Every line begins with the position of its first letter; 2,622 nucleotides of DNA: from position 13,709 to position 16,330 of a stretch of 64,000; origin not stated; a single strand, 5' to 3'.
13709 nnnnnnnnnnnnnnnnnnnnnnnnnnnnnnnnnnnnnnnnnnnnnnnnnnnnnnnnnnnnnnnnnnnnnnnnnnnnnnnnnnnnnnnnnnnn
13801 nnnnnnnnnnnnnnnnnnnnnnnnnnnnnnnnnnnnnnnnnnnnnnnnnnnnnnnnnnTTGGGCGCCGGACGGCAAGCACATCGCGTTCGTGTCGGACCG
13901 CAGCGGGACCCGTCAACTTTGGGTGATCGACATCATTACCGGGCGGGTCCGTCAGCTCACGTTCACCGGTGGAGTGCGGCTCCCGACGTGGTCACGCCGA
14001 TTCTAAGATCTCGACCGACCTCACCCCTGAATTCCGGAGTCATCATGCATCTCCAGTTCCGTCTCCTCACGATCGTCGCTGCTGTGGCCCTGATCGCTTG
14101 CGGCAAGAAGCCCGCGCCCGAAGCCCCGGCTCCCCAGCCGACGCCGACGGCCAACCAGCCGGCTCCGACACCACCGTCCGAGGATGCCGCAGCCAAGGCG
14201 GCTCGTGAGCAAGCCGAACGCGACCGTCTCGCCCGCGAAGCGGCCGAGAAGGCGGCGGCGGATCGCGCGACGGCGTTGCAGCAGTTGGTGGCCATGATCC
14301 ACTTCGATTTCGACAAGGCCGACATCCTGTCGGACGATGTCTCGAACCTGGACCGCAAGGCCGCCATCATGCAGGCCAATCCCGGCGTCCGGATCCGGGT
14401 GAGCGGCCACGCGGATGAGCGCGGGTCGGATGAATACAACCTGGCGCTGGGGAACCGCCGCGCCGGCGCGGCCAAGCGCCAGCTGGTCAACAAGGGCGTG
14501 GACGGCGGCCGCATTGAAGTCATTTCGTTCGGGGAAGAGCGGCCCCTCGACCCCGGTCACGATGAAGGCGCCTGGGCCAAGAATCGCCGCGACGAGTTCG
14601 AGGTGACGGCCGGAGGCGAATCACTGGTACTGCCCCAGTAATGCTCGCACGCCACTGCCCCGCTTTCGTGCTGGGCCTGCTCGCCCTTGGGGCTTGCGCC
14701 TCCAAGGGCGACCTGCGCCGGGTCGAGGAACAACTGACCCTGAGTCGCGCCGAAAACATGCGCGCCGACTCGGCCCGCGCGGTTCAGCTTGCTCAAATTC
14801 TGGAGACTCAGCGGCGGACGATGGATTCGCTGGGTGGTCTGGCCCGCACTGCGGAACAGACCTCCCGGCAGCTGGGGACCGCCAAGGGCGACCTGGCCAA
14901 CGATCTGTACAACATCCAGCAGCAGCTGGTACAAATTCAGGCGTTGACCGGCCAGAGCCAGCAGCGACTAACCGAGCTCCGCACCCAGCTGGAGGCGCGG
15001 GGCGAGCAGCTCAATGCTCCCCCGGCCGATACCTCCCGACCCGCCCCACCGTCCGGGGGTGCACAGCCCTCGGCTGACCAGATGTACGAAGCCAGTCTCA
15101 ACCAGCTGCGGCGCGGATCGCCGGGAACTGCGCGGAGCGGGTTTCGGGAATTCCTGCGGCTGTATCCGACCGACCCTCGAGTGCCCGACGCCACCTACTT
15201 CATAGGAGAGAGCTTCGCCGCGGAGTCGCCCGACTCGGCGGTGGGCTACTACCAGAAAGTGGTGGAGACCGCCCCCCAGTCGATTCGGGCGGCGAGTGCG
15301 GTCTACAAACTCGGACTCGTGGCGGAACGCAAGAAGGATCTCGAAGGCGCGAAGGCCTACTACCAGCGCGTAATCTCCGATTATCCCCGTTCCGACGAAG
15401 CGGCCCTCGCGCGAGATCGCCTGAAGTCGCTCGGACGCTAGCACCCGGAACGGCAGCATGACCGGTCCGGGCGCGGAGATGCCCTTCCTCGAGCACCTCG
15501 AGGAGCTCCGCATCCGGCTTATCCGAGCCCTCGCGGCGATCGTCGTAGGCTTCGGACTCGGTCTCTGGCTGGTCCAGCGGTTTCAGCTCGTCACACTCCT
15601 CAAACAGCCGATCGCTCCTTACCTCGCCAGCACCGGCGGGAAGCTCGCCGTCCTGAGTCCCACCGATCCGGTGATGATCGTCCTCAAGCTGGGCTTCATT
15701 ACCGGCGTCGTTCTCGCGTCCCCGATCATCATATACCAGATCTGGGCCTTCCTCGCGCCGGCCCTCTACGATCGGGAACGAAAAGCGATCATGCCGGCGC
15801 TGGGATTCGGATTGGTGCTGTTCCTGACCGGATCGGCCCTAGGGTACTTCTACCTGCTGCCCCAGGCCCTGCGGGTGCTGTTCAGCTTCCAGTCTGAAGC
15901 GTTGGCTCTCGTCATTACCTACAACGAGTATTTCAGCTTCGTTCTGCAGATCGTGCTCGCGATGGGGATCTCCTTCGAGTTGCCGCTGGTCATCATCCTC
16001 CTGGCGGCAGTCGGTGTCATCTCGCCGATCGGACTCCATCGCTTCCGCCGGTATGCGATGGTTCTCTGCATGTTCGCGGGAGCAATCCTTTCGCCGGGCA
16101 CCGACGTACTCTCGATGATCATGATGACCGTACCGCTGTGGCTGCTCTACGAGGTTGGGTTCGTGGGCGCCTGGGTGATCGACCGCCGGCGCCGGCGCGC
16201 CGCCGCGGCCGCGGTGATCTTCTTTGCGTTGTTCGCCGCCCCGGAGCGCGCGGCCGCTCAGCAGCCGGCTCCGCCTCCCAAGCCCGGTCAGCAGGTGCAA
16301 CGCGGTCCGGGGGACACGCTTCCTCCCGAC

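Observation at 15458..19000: TatC fused in frame to an LptD-like outer-membrane protein via an internal signal-peptide-like segment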

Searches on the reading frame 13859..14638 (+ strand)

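Call 17: search_protein_families(library=pfam, proteins=[window:13859-14638:+], max_evalue=0.001)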
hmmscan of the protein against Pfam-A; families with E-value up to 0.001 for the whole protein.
window:13859-14638:+ (260 aa): 1 family
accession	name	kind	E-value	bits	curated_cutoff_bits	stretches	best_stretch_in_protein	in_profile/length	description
PF00691.25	OmpA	-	2.2e-18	66.9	27.2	1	149-243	2-98/98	OmpA family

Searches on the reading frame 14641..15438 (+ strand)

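Call 17: search_protein_families(library=pfam, proteins=[window:14641-15438:+], max_evalue=0.001)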
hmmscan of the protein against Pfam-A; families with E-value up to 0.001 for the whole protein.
window:14641-15438:+ (266 aa): 8 families
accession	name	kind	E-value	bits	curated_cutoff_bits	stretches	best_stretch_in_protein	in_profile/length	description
PF13174.12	TPR_6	-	1.4e-11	44.6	26.3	1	220-251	2-33/33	Tetratricopeptide repeat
PF13428.12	TPR_14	-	4.8e-08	33.4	23.5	0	220-257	3-40/44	Tetratricopeptide repeat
PF13432.12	TPR_16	-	7.4e-08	33.1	32.7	0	151-214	3-64/65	Tetratricopeptide repeat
PF07719.23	TPR_2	-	1.4e-06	28.4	27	0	219-250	2-33/34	Tetratricopeptide repeat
PF13424.12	TPR_12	-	6.1e-05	23.6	30.1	0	194-246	16-73/77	Tetratricopeptide repeat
PF13181.12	TPR_8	-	0.00013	22.3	25.7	0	218-246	1-29/34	Tetratricopeptide repeat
PF13525.12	YfiO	-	0.00027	21.2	25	0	144-262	4-134/203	Outer membrane lipoprotein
PF00515.34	TPR_1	-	0.00099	19.3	27.8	0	220-245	3-28/34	Tetratricopeptide repeat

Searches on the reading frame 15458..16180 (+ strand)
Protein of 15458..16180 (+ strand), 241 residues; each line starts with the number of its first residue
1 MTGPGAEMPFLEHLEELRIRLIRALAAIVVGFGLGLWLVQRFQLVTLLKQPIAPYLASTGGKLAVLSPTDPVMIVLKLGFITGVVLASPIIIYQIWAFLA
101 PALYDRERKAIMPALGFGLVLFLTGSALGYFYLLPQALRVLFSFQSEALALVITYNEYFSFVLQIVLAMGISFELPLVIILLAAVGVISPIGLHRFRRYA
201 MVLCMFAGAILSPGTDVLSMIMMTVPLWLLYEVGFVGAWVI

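Call 4: search_protein_families(library=pfam, proteins=[window:15458-16180:+], max_evalue=0.1)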
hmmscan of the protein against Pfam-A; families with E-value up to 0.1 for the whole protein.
window:15458-16180:+ (241 aa): 1 family
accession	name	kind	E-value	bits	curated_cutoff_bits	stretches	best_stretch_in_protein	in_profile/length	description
PF00902.23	TatC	-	3.5e-62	210.3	25.1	1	12-226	1-208/208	Sec-independent protein translocase protein (TatC)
